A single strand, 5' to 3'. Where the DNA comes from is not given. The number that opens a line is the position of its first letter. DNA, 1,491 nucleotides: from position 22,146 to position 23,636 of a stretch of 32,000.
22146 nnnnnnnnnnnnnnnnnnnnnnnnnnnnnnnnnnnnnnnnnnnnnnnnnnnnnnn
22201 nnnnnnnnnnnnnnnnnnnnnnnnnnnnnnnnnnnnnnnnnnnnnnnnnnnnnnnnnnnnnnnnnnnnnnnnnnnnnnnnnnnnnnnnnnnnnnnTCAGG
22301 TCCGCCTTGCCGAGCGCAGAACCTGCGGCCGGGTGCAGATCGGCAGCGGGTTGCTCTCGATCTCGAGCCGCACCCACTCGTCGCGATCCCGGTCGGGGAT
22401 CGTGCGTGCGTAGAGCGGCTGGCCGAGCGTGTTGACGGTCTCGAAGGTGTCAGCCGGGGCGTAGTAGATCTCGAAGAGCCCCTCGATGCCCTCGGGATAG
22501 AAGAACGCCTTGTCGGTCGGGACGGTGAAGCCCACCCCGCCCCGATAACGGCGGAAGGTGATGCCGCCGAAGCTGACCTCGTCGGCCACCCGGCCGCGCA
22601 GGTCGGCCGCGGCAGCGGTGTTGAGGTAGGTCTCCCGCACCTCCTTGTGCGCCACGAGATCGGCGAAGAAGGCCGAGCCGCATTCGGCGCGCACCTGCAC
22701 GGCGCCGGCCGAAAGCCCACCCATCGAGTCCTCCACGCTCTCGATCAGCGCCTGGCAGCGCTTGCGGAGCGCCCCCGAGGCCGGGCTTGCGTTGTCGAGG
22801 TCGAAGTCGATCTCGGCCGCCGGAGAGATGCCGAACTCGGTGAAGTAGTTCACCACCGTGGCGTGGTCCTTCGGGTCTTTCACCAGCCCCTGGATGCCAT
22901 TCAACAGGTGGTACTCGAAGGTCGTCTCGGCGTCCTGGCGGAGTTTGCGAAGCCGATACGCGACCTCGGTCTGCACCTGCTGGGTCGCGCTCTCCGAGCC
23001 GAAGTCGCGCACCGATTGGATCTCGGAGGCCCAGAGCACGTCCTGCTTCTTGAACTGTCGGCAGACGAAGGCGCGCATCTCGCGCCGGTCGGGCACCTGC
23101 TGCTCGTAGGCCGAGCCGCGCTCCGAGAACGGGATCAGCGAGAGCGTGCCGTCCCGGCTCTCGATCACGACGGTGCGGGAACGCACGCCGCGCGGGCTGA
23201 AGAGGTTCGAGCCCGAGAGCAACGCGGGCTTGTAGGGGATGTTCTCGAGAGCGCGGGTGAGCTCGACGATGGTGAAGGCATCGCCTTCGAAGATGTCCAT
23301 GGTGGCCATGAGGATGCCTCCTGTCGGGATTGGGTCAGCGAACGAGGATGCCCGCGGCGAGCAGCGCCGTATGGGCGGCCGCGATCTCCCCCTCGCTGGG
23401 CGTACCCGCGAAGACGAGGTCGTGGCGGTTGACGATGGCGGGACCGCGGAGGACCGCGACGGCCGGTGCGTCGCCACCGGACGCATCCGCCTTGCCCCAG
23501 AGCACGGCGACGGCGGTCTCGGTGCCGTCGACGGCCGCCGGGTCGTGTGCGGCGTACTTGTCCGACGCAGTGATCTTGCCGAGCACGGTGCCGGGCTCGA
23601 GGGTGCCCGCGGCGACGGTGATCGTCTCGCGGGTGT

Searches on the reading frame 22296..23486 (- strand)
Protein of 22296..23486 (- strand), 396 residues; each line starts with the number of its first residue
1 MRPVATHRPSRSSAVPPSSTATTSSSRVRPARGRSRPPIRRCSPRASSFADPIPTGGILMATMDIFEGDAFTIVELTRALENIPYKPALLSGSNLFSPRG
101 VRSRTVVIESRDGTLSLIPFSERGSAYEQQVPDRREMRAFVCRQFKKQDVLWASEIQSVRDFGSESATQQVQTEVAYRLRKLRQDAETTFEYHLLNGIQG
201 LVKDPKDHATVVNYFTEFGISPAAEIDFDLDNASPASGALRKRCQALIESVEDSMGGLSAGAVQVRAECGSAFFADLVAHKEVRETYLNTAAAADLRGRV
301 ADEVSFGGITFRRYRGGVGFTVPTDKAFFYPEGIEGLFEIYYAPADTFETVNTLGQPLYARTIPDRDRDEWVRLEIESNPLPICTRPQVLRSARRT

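Call 3: search_protein_families(library=pfam, proteins=[window:22296-23486:-], max_evalue=0.1)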
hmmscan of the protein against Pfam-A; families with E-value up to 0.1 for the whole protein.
window:22296-23486:- (396 aa): 2 families
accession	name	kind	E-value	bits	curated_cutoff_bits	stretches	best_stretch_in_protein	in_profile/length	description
PF03864.22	Phage_cap_E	-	5.9e-78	262.6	22.9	1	73-393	2-327/329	Phage major capsid protein E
PF04799.18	Fzo_mitofusin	-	0.071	13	27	0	143-189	66-113/161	fzo-like conserved region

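Call 5: search_protein_families(library=phrogs, proteins=[window:22296-23486:-], max_evalue=0.01)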
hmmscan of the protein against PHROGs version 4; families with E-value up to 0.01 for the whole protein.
window:22296-23486:- (396 aa): 1 family
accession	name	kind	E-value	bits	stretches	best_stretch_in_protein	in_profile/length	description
phrog_29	-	head and packaging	1e-55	190.7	1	58-390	16-353/439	major head protein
